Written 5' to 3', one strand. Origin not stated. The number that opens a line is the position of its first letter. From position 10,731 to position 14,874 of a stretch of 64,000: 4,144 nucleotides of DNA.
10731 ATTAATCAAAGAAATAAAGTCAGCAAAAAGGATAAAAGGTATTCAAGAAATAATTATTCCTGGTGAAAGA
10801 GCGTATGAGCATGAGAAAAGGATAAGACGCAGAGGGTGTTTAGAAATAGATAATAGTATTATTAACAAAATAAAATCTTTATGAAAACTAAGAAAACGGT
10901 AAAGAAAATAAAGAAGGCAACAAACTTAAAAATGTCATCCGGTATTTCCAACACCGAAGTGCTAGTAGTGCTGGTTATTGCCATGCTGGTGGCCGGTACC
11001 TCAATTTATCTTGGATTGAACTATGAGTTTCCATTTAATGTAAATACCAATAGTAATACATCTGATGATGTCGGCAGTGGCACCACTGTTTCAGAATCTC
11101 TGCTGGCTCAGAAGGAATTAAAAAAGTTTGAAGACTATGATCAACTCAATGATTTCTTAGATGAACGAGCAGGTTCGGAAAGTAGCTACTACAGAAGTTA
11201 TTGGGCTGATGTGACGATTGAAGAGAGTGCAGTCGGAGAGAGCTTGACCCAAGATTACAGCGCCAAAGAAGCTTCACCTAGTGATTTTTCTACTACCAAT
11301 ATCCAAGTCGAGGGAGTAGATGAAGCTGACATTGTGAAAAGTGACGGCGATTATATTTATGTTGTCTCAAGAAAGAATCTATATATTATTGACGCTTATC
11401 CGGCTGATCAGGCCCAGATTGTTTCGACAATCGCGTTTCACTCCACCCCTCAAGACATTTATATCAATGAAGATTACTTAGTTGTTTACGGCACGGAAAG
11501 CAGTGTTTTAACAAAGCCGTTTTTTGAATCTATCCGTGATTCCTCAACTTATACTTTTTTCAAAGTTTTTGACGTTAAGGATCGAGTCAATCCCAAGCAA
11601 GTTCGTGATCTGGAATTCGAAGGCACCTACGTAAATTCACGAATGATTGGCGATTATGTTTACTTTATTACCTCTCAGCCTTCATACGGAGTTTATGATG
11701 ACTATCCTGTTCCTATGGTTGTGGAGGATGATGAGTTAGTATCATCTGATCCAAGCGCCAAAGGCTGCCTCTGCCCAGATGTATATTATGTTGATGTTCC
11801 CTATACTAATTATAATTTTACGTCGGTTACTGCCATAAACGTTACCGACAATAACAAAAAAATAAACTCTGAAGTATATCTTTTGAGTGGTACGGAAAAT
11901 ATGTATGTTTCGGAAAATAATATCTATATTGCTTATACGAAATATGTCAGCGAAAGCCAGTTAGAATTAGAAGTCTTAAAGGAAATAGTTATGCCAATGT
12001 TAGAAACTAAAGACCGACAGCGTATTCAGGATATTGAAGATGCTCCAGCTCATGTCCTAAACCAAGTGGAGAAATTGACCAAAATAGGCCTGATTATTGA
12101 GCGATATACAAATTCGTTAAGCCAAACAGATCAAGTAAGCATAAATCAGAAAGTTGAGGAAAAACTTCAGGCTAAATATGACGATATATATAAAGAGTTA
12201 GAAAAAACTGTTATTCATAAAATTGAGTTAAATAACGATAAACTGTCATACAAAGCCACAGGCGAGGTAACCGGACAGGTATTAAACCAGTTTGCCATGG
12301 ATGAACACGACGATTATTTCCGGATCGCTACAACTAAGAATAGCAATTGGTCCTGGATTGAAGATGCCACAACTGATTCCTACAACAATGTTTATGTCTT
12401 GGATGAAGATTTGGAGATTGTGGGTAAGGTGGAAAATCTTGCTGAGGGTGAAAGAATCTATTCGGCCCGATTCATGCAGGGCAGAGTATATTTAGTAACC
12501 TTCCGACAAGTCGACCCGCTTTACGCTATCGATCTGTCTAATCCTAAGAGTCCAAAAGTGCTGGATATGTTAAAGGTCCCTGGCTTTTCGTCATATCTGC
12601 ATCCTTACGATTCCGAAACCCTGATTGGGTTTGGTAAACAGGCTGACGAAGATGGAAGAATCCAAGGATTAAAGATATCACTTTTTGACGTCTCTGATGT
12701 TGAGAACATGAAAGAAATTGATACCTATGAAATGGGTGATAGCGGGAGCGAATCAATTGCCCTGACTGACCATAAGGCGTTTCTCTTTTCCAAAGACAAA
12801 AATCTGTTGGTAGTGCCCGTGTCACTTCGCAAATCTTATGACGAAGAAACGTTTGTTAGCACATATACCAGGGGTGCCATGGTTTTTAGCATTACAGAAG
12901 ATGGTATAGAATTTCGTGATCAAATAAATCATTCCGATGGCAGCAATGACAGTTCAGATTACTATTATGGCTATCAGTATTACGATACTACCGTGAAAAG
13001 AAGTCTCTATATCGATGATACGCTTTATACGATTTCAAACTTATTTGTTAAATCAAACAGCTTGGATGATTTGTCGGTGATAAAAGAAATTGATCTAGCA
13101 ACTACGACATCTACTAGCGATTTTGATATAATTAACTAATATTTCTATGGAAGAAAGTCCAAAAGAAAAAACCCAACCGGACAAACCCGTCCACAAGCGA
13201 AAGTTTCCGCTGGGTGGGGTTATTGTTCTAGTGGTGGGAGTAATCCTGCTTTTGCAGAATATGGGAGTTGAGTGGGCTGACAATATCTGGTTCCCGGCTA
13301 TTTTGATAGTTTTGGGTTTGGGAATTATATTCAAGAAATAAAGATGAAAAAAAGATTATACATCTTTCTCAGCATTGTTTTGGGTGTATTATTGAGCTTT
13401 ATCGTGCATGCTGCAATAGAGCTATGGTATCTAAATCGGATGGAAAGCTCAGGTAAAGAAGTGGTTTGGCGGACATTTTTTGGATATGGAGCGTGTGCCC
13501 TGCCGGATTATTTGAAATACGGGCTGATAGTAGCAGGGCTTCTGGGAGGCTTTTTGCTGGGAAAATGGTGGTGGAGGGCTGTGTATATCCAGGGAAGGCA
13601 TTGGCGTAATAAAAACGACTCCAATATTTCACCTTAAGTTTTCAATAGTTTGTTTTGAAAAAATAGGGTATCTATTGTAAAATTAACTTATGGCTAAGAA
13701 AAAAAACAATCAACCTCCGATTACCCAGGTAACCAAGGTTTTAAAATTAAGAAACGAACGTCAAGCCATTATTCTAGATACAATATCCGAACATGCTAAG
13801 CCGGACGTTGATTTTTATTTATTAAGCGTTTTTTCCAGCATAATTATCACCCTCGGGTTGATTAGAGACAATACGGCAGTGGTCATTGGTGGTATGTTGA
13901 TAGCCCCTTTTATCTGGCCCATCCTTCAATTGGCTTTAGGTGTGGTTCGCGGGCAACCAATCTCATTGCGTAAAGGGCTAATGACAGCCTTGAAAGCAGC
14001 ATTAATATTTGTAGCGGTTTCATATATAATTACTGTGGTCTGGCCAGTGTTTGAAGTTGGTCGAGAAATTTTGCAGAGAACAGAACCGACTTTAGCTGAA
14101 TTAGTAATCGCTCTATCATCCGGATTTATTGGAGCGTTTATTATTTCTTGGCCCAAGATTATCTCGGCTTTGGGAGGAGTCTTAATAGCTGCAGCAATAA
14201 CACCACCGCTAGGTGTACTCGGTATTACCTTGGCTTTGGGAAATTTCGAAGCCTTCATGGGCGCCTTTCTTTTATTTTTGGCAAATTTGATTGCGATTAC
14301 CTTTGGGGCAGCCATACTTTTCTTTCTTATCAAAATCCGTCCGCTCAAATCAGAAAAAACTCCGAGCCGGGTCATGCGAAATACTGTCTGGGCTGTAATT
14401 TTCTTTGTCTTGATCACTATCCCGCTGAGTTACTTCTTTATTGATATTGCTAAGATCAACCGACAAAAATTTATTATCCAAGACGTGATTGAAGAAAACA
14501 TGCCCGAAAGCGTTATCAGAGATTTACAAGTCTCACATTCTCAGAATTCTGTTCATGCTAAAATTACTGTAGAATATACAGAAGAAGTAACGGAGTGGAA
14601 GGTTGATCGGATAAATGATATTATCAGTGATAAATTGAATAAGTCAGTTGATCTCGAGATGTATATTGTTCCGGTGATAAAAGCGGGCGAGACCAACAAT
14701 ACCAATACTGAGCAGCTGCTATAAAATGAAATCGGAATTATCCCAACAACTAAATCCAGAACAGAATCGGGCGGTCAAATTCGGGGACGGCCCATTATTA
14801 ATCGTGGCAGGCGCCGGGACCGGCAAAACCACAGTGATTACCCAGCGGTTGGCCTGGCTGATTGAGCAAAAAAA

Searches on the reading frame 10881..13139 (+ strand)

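Call 32: search_protein_families(library=pfam, proteins=[window:10881-13139:+], max_evalue=0.0001)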
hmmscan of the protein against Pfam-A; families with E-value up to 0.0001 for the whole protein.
window:10881-13139:+ (752 aa): 1 family
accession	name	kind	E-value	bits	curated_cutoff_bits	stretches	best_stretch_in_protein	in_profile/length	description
PF09826.15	Beta_propel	-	2.4e-155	518.6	22.4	1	136-731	1-495/495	Beta propeller domain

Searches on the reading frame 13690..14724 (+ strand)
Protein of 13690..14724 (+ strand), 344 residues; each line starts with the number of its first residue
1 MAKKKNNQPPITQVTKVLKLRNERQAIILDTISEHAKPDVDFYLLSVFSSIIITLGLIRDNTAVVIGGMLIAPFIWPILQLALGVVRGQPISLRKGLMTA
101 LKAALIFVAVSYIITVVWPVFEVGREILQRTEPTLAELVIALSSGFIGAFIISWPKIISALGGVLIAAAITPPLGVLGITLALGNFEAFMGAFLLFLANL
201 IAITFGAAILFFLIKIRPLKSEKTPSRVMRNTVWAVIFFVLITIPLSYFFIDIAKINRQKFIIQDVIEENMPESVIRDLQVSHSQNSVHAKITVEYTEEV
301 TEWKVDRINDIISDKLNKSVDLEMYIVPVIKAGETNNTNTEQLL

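Call 32: search_protein_families(library=pfam, proteins=[window:13690-14724:+], max_evalue=0.0001)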
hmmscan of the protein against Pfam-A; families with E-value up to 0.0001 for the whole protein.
window:13690-14724:+ (344 aa): 1 family
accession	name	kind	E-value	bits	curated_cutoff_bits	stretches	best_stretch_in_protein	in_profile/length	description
PF04087.19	DUF389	-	8.2e-31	107.3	23.9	1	69-205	1-137/137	Domain of unknown function (DUF389)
